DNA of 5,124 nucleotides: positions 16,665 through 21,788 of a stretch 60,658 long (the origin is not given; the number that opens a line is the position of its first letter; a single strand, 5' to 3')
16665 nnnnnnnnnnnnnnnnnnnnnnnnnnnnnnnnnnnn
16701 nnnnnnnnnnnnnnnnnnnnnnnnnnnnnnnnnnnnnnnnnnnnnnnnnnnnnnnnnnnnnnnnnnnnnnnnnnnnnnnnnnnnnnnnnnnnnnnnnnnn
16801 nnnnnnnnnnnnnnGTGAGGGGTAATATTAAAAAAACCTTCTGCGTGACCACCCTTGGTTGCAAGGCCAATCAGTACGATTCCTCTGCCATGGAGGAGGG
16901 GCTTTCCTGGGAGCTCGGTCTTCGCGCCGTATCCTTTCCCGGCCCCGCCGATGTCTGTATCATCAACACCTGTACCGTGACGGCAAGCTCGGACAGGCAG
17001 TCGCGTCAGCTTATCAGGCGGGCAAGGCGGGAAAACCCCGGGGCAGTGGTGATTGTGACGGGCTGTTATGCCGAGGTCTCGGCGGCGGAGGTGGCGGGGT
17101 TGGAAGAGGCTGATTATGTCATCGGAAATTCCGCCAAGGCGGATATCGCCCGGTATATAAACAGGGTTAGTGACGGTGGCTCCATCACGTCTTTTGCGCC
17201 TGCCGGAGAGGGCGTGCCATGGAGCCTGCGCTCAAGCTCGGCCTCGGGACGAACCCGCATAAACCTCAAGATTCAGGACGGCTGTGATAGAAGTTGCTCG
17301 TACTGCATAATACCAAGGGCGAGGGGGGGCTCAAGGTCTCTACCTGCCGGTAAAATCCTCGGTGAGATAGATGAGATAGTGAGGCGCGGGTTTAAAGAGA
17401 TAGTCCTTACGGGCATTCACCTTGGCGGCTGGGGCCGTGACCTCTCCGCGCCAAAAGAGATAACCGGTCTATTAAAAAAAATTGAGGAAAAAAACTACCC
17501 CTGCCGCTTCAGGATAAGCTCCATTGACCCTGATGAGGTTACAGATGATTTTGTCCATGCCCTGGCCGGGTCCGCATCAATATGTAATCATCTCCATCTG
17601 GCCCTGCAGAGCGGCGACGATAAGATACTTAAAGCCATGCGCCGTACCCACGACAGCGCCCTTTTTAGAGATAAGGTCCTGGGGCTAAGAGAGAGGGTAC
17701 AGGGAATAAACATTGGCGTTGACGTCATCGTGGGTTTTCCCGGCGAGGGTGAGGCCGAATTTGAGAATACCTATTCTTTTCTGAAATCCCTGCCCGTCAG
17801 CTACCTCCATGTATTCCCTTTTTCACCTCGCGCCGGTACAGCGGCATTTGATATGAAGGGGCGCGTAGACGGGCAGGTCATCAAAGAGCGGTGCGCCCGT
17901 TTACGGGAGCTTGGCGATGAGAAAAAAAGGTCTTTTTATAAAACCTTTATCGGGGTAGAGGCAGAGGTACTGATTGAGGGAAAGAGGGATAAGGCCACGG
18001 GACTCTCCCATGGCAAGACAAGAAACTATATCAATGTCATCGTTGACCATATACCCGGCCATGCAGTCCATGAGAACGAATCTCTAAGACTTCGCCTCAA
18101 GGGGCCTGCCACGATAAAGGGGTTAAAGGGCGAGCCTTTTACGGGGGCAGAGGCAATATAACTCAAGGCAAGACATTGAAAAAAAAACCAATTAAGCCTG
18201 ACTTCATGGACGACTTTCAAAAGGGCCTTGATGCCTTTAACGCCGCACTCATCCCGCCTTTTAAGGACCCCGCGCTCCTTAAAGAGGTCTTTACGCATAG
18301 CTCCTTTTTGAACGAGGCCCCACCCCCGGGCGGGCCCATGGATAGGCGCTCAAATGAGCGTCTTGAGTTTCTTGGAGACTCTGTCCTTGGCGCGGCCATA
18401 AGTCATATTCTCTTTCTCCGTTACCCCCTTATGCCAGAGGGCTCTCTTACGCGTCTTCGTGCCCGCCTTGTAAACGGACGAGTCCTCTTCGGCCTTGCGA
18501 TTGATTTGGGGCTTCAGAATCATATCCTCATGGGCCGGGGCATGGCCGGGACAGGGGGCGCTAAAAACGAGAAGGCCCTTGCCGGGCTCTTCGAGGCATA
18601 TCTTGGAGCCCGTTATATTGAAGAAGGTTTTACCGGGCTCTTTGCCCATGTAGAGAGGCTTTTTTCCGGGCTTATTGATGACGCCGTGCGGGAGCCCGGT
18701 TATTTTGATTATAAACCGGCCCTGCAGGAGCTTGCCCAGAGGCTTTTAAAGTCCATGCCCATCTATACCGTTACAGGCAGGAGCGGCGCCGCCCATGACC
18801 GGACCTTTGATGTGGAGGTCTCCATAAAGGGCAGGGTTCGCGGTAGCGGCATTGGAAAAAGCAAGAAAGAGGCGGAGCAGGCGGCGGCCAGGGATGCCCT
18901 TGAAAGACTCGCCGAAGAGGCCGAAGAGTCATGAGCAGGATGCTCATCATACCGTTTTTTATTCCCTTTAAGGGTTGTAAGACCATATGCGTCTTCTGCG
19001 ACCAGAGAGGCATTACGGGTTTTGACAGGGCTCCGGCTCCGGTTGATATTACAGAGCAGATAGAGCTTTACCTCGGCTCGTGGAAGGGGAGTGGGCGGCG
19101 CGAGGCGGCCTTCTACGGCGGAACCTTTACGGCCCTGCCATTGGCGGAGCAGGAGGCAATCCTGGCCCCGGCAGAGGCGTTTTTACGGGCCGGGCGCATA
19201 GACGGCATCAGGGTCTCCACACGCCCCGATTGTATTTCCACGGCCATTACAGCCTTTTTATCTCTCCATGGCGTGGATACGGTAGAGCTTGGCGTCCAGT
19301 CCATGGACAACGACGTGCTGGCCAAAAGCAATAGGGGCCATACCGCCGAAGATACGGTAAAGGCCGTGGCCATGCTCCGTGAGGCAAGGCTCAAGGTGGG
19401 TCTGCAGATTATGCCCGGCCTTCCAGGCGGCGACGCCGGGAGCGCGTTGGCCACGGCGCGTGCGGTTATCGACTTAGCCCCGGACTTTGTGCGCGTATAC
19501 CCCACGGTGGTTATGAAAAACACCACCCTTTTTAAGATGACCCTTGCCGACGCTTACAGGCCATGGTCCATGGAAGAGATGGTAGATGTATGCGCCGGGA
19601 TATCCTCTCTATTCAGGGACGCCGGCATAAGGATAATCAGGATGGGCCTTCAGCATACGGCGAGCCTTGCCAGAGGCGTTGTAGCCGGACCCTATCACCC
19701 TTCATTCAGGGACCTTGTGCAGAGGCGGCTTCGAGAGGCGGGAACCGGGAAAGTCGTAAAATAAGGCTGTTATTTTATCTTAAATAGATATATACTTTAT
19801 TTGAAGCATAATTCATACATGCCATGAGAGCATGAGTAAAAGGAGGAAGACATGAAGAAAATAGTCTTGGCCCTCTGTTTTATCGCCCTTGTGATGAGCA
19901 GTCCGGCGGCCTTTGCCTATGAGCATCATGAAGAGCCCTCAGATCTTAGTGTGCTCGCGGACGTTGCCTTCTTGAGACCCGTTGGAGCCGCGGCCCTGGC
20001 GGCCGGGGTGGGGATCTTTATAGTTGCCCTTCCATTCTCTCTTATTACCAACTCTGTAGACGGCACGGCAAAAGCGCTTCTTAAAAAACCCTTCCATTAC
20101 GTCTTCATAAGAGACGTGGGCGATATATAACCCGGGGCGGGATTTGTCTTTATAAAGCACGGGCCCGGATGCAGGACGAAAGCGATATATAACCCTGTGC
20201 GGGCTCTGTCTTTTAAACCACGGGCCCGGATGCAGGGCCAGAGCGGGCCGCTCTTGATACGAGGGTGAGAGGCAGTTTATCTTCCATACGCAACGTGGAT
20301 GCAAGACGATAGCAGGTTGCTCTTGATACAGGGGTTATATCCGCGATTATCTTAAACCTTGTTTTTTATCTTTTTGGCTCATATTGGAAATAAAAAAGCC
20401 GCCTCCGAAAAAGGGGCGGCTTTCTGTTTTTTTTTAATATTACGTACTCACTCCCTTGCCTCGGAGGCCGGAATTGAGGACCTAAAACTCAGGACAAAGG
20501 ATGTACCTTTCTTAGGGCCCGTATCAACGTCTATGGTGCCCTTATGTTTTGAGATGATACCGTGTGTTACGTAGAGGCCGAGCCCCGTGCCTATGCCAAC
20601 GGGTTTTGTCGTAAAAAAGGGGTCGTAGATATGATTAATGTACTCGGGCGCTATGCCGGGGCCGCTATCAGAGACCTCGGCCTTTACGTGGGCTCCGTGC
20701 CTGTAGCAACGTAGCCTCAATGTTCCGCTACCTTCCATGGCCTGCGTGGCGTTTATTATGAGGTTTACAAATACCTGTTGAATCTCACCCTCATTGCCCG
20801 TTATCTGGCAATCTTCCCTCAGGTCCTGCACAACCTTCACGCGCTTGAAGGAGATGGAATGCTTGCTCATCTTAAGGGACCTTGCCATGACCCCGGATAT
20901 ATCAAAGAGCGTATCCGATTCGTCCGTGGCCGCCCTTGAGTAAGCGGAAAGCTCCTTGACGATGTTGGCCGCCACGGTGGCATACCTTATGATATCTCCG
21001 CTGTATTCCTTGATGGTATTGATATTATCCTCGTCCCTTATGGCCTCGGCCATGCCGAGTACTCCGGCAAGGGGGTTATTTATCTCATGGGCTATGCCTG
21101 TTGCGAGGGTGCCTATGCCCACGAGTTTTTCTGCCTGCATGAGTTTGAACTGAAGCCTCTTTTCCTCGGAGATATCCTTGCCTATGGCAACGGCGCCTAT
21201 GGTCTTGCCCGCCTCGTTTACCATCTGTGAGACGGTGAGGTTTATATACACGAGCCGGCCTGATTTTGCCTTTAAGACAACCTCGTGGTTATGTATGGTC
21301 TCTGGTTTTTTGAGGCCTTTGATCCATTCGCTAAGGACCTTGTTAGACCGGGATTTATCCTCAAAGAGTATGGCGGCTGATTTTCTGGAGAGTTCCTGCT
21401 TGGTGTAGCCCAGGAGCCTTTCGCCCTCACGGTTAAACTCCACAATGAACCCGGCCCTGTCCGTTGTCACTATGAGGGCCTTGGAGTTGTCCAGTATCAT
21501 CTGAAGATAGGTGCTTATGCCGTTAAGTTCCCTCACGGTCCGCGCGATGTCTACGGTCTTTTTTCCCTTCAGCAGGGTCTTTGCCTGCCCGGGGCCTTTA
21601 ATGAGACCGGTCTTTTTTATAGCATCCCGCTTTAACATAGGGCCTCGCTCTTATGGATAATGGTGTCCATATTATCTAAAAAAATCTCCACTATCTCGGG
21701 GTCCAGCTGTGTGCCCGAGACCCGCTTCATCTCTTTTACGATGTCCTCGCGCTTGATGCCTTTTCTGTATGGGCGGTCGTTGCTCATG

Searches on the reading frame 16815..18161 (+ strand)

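Call 95: search_protein_families(library=pfam, proteins=[window:16815-18161:+], max_evalue=1e-8)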
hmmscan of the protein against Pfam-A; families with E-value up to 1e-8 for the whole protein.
window:16815-18161:+ (448 aa): 2 families
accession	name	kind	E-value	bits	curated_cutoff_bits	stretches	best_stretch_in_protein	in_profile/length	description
PF00919.26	UPF0004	-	2.8e-23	82.2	27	1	9-104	2-98/98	Uncharacterized protein family UPF0004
PF04055.27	Radical_SAM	-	4.8e-23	82.6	29.5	1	152-323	2-166/166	Radical SAM superfamily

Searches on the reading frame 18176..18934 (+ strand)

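Call 95: search_protein_families(library=pfam, proteins=[window:18176-18934:+], max_evalue=1e-8)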
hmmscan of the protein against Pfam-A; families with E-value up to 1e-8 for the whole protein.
window:18176-18934:+ (252 aa): 3 families
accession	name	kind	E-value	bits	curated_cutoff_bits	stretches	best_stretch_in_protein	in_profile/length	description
PF14622.11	Ribonucleas_3_3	-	7.7e-23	81.5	35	1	31-154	1-115/128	Ribonuclease-III-like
PF00636.31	Ribonuclease_3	-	2.3e-19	70.5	27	1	61-151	1-102/102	Ribonuclease III domain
PF00035.32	dsrm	-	2.9e-17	63.4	23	1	179-245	1-66/66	Double-stranded RNA binding motif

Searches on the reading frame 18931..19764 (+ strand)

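Call 95: search_protein_families(library=pfam, proteins=[window:18931-19764:+], max_evalue=1e-8)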
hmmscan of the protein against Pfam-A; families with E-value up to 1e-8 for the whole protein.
window:18931-19764:+ (277 aa): 2 families
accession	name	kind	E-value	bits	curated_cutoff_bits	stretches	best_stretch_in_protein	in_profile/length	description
PF04055.27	Radical_SAM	-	4.6e-20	72.9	29.5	1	11-167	2-154/166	Radical SAM superfamily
PF16199.10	Radical_SAM_C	-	8e-19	68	31.9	1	184-268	1-84/85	Radical_SAM C-terminal domain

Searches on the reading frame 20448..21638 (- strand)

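Call 95: search_protein_families(library=pfam, proteins=[window:20448-21638:-], max_evalue=1e-8)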
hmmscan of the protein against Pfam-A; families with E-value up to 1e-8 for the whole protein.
window:20448-21638:- (396 aa): 5 families
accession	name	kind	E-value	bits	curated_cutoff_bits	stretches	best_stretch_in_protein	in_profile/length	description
PF02518.31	HATPase_c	-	4e-21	76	26.4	1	282-386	2-108/111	Histidine kinase-, DNA gyrase B-, and HSP90-like ATPase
PF00989.32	PAS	-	5.1e-15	55.9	22.6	1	45-156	3-113/113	PAS fold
PF00512.31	HisKA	-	5.5e-11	42.8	26.9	1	177-236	4-63/66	His Kinase A (phospho-acceptor) domain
PF13426.13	PAS_9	-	7.9e-11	42.6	27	1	56-158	4-103/103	PAS domain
PF08448.16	PAS_4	-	1.2e-09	38.8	23.1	1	49-161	1-110/110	PAS fold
